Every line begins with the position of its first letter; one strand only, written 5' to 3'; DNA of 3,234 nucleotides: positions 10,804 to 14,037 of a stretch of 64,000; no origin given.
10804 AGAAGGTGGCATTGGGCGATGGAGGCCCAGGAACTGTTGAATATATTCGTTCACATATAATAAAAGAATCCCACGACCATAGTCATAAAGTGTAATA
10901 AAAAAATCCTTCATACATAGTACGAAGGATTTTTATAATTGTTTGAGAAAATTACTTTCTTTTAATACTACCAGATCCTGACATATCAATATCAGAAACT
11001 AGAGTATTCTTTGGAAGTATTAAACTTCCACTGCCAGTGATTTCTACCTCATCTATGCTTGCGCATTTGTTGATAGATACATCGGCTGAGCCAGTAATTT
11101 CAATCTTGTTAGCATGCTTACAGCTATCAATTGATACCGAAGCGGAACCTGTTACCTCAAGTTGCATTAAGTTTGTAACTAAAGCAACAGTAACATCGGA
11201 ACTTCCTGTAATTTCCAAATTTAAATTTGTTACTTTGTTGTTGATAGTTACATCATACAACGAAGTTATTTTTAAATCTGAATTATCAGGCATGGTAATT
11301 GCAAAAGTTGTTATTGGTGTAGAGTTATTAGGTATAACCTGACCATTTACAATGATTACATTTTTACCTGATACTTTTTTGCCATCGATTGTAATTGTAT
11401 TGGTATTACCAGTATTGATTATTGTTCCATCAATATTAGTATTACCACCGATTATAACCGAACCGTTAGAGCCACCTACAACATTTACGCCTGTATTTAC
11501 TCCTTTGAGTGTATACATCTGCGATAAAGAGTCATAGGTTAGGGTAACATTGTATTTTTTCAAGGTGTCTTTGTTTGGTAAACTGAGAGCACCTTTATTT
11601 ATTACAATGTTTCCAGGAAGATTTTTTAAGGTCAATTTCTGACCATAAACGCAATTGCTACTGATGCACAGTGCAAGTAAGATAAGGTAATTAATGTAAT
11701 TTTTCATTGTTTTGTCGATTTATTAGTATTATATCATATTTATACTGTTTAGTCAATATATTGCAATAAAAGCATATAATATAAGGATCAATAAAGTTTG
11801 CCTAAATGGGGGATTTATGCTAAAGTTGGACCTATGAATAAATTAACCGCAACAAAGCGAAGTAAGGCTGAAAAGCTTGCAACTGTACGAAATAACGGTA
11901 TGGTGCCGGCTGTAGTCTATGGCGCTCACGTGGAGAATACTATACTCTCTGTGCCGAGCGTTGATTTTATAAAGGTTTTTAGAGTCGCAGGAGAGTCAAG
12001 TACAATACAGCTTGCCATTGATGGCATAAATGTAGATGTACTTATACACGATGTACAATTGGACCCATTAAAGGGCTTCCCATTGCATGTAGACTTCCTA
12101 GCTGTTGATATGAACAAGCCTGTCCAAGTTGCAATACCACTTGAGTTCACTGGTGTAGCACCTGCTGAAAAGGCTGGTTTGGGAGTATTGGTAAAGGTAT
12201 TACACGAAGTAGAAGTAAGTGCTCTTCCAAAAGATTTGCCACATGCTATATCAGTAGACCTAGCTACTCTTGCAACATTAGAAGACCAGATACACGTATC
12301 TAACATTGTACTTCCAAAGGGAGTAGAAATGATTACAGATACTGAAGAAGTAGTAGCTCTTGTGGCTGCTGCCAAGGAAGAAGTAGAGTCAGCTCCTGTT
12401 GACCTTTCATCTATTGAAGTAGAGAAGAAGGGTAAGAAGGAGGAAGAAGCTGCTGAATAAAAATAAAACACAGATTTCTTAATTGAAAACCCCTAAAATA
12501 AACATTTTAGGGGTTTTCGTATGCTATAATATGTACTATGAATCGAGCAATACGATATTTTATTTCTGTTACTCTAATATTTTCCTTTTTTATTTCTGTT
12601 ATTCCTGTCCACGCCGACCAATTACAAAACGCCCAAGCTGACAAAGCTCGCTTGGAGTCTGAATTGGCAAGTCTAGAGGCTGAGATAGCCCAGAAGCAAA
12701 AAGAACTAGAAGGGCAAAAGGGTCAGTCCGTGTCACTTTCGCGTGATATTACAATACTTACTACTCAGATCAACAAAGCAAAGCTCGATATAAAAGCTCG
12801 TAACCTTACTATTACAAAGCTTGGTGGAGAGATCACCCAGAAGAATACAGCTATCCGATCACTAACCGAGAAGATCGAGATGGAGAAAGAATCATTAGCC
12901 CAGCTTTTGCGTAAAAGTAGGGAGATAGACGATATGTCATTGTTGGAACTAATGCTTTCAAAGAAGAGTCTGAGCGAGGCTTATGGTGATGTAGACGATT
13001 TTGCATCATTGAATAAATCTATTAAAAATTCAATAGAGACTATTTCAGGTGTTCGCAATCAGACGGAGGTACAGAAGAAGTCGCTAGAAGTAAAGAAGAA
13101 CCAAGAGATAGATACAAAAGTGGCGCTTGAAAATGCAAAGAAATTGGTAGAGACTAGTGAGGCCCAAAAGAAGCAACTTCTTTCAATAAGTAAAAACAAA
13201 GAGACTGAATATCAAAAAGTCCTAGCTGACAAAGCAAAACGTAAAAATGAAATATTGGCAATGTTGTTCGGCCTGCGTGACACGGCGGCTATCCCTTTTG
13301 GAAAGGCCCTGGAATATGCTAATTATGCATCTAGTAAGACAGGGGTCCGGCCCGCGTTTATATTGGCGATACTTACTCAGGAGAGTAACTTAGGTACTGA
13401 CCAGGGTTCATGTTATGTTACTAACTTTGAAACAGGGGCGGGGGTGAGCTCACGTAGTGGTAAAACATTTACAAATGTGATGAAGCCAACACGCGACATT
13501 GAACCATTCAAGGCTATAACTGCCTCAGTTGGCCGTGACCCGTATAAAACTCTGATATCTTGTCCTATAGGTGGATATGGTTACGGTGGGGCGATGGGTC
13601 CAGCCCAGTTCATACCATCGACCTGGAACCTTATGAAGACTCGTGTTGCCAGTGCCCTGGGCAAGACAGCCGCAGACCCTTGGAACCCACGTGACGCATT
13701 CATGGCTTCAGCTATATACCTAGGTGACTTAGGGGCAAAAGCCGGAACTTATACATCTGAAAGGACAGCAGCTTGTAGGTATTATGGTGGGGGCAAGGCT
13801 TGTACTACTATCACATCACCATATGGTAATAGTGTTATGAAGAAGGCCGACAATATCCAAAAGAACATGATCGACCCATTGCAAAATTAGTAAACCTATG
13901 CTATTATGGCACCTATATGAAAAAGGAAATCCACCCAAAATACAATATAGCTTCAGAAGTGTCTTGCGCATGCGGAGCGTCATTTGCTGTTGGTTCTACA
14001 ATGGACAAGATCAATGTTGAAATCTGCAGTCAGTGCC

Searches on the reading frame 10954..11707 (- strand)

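Call 73: search_protein_families(library=pfam, proteins=[window:10954-11707:-], max_evalue=0.001)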
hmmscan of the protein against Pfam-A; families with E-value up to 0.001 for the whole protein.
window:10954-11707:- (251 aa): 1 family
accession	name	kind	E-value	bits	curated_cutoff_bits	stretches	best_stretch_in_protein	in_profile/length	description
PF10988.14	DUF2807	-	7.9e-08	32.7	24.2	1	74-249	13-176/181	Putative auto-transporter adhesin, head GIN domain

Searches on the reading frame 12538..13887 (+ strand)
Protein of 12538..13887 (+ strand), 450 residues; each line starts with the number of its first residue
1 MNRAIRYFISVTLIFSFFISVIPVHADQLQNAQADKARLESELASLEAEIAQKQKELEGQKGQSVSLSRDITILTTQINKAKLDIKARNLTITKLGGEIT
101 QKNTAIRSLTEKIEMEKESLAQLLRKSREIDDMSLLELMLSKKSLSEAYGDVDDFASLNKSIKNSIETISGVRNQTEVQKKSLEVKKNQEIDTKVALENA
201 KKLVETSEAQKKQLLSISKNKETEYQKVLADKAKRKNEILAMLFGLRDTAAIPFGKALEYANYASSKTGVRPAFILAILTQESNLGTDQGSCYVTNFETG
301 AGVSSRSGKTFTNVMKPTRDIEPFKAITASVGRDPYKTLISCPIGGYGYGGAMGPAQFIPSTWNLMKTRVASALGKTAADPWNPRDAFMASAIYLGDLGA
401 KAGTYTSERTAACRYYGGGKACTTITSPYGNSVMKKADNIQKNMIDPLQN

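Call 73: search_protein_families(library=pfam, proteins=[window:12538-13887:+], max_evalue=0.001)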
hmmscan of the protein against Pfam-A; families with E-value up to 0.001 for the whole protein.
window:12538-13887:+ (450 aa): 2 families
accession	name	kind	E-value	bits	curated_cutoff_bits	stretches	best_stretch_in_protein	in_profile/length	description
PF13406.11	SLT_2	-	1.3e-08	34.8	24.3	1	263-403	79-204/292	Transglycosylase SLT domain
PF01464.25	SLT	-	0.00038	20.4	21.3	0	260-418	2-97/117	Transglycosylase SLT domain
